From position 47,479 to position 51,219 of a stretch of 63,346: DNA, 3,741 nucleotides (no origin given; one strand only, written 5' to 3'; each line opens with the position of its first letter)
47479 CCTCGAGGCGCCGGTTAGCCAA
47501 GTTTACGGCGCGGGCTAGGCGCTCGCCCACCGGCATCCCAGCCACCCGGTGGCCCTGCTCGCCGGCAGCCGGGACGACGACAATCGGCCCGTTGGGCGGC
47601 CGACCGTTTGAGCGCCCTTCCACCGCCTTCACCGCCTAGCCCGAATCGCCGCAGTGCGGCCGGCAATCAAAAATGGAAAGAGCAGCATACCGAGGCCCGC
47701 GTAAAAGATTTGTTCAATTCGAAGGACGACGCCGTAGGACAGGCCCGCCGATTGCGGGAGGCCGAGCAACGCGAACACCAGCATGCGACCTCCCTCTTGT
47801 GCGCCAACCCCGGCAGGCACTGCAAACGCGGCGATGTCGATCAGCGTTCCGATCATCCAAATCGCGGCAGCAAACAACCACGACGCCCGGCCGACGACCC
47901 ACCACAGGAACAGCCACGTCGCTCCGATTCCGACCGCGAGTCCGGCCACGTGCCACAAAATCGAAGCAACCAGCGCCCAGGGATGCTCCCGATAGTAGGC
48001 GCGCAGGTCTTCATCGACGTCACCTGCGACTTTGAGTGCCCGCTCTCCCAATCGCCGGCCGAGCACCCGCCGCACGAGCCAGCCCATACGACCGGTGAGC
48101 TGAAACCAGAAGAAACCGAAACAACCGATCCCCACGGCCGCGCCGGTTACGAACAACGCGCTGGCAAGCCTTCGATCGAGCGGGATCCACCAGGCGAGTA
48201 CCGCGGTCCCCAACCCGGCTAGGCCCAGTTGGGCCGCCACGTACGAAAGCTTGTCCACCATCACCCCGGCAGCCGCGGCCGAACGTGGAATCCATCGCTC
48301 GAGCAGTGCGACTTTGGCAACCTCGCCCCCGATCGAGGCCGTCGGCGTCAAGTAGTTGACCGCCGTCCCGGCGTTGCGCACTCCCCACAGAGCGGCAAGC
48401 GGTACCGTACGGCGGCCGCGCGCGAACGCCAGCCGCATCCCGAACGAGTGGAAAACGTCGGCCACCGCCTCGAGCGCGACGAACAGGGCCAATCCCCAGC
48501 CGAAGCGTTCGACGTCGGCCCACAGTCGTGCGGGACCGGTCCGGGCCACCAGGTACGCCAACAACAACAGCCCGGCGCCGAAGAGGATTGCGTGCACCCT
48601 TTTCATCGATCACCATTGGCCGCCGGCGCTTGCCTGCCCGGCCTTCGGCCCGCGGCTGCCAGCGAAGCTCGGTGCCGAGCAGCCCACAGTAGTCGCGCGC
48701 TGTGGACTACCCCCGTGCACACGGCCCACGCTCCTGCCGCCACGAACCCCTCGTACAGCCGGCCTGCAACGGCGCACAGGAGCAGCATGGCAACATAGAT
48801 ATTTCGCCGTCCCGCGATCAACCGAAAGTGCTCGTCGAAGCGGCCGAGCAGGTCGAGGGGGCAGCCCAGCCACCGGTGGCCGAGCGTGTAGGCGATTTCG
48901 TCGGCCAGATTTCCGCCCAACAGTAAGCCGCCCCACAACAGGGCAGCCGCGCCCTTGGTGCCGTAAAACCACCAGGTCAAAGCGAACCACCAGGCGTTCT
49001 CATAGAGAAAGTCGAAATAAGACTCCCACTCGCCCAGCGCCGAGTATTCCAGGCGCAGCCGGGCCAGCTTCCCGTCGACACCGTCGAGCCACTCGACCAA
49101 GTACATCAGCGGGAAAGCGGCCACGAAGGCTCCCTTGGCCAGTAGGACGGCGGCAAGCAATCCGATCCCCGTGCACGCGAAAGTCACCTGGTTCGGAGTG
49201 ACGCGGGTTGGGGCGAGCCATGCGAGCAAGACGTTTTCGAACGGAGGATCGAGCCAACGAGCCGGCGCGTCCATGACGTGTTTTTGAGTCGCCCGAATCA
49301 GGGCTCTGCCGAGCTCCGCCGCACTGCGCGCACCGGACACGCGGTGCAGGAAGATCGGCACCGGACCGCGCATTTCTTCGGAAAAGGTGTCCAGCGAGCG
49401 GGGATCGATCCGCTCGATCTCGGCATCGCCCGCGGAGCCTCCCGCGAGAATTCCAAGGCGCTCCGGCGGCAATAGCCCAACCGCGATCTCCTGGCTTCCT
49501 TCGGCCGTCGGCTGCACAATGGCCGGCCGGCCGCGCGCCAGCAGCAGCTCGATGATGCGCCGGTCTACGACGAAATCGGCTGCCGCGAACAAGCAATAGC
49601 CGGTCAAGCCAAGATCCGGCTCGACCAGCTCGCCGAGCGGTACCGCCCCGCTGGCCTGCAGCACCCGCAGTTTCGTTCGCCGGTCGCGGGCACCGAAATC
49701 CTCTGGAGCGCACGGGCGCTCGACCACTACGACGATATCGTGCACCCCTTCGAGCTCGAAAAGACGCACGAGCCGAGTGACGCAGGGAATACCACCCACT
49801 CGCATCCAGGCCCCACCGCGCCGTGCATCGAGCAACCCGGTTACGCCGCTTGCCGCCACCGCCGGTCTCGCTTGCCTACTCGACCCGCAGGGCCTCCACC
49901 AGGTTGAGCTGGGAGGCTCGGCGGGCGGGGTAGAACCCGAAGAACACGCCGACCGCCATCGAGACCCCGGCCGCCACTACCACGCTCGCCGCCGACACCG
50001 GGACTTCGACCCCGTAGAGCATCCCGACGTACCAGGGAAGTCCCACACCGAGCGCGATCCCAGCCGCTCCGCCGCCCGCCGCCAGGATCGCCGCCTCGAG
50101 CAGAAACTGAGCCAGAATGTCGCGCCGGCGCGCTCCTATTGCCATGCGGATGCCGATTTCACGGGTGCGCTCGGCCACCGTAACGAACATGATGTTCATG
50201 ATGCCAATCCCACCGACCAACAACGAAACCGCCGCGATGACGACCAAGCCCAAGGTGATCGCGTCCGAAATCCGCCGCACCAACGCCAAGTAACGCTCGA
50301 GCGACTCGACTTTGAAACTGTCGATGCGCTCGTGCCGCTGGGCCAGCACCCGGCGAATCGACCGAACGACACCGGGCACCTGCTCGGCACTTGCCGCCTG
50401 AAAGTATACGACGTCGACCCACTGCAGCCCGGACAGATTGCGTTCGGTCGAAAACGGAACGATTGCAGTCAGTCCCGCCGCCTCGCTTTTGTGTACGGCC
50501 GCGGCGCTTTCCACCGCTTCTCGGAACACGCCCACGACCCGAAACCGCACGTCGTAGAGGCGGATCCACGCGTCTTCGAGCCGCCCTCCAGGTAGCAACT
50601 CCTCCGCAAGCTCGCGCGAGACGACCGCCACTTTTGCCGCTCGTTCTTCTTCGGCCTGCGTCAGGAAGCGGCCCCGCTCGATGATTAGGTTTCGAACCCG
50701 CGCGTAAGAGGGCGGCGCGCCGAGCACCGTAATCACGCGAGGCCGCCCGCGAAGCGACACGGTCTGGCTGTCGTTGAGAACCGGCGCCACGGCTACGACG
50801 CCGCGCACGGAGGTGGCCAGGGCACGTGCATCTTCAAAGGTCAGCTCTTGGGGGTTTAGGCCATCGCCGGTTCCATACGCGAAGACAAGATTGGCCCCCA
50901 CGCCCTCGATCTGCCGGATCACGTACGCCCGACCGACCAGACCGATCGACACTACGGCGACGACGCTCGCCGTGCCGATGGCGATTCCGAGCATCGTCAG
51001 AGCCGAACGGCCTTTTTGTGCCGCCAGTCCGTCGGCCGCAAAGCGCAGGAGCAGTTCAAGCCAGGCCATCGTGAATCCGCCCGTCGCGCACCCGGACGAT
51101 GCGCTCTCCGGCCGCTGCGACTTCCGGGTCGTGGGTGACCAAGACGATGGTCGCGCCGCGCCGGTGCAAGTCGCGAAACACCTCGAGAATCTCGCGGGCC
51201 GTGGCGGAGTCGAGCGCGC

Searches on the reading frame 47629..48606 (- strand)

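Call 30: search_protein_families(library=pfam, proteins=[window:47629-48606:-], max_evalue=0.00001)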
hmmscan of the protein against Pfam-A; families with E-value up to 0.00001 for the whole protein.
window:47629-48606:- (325 aa): 1 family
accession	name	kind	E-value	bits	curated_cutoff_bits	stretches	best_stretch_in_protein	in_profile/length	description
PF03706.18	LPG_synthase_TM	-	2.4e-22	80.2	33.4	1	8-301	6-297/302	Lysylphosphatidylglycerol synthase TM region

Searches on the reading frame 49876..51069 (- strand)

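Call 30: search_protein_families(library=pfam, proteins=[window:49876-51069:-], max_evalue=0.00001)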
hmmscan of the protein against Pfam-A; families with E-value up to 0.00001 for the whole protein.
window:49876-51069:- (397 aa): 2 families
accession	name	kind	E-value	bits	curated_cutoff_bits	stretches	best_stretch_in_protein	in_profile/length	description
PF12704.14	MacB_PCD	-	2.4e-34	119.9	27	1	22-240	1-206/207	MacB-like periplasmic core domain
PF02687.27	FtsX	-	2e-20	73.4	25.5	1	277-389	2-119/120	FtsX-like permease C-terminal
